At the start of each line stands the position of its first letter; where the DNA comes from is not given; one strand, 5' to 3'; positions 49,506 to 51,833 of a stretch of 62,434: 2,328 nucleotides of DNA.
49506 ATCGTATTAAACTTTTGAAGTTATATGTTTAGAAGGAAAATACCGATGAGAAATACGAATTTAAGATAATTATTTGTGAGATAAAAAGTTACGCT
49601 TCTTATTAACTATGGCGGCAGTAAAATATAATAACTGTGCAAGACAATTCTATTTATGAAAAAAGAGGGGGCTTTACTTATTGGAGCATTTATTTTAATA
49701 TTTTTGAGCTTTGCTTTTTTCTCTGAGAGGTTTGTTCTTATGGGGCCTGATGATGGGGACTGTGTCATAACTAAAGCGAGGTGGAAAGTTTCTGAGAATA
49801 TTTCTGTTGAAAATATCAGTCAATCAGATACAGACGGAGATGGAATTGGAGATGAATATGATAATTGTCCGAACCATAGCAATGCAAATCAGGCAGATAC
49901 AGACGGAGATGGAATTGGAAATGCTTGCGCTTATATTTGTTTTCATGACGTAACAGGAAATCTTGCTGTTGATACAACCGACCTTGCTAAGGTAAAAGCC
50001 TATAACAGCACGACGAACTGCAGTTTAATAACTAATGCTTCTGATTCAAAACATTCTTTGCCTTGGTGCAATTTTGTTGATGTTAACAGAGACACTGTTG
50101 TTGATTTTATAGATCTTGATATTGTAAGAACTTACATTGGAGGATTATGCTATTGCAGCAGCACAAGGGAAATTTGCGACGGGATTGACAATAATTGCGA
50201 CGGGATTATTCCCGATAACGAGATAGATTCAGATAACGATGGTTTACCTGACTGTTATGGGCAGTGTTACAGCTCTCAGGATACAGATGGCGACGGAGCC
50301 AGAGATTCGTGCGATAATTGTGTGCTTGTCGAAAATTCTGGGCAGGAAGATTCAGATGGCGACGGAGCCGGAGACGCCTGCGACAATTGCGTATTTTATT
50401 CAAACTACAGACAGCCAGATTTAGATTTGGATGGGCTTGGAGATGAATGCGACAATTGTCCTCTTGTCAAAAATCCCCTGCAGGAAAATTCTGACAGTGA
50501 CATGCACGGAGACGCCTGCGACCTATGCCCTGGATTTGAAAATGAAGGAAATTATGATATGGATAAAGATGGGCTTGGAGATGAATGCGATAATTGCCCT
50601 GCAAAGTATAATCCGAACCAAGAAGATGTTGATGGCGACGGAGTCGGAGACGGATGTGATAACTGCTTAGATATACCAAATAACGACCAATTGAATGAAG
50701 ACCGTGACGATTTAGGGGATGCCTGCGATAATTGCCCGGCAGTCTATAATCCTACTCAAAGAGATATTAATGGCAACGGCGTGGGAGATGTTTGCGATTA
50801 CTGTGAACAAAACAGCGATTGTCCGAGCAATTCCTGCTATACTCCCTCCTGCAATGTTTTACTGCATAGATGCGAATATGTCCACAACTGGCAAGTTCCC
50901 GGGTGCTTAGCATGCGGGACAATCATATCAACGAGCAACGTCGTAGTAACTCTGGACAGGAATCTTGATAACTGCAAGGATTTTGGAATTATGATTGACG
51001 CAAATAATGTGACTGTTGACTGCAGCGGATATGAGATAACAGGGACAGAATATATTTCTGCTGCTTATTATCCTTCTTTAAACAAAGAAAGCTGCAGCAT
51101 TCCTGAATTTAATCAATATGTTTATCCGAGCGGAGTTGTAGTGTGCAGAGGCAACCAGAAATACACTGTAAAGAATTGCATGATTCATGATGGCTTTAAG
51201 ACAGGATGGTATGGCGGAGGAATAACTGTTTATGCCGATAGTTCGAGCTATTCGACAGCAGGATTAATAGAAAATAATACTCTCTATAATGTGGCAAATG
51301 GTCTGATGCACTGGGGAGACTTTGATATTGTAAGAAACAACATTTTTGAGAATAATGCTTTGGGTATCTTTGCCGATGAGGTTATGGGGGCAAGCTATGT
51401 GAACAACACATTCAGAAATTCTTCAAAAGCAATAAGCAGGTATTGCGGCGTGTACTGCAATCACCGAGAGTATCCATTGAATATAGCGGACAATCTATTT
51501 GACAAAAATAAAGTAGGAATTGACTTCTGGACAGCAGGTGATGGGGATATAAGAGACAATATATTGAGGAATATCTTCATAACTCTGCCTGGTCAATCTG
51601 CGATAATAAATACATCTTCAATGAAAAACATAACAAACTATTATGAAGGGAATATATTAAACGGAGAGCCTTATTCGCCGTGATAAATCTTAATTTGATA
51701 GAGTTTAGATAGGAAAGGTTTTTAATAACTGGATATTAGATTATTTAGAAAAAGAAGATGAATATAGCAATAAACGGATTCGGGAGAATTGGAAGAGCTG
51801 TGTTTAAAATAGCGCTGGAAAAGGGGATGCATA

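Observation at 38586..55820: Short Cys-x-x-Thr-Lys/Arg-Ala-Tyr/Arg-Trp tag at the extreme C-terminus of three secreted proteins and just behind the leader of two others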

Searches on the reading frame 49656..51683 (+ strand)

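Call 4: search_protein_families(library=pfam, proteins=[window:49656-51683:+], max_evalue=0.01)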
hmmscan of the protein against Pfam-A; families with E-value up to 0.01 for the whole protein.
window:49656-51683:+ (675 aa): 1 family
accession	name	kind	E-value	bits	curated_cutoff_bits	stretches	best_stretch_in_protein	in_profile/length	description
PF02412.23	TSP_3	-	5.9e-20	71.1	25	3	231-275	1-35/36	Thrombospondin type 3 repeat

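Call 5: search_protein_families(library=ncbifam, proteins=[window:49656-51683:+], max_evalue=1)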
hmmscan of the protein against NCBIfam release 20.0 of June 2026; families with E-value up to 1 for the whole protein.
window:49656-51683:+ (675 aa): 2 families
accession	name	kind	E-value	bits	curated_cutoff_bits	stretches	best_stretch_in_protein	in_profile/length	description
NF047638.1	throspo3_MtsC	equivalog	1.1e-44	153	350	5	203-267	59-124/428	cell-cell cohesion MYXO-CTERM protein MtsC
NF045500.1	Omp28_seleno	equivalog_domain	2.8e-32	112.5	200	6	46-154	263-368/377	Omp28-related selenoprotein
